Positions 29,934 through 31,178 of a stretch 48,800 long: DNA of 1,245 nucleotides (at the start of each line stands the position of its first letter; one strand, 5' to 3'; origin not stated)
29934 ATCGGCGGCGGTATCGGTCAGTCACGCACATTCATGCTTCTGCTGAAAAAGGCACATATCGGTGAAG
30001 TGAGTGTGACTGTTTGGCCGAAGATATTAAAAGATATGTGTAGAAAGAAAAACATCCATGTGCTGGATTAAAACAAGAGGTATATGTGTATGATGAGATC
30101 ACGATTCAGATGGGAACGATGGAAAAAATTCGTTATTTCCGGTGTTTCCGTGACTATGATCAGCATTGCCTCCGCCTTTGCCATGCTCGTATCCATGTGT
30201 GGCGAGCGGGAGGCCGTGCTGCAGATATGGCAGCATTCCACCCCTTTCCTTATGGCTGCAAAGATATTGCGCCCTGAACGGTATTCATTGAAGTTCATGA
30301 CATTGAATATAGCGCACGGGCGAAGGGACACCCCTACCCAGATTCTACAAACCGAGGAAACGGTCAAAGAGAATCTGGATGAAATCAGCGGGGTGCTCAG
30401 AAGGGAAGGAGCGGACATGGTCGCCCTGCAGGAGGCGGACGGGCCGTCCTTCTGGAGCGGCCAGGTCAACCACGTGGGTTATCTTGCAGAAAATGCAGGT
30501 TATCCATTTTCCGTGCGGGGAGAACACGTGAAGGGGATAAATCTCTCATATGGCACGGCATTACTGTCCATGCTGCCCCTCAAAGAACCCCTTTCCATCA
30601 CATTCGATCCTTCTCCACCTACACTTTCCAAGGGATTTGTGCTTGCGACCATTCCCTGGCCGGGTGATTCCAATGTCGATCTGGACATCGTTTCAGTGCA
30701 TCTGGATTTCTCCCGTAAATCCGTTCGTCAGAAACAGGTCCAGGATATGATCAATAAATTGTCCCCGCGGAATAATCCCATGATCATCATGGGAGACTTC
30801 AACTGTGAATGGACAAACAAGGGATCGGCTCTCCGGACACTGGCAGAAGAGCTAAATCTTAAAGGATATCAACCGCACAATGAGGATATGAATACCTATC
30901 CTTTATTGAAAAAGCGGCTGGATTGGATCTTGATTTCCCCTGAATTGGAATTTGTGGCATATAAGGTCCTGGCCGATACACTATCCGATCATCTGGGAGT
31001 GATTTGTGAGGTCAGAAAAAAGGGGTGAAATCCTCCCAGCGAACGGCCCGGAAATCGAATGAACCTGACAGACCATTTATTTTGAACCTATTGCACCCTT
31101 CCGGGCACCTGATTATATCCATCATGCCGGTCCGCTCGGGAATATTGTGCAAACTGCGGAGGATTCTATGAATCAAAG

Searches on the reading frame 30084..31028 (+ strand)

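Call 45: search_protein_families(library=pfam, proteins=[window:30084-31028:+], max_evalue=0.0001)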
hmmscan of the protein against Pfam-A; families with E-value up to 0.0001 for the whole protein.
window:30084-31028:+ (314 aa): 2 families
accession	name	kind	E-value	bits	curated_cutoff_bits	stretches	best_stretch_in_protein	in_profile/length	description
PF03372.29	Exo_endo_phos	-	2e-16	60.8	24.5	1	72-303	1-225/225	Endonuclease/Exonuclease/phosphatase family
PF14529.12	Exo_endo_phos_2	-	4.1e-06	27.1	27.4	1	215-306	13-116/117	Endonuclease-reverse transcriptase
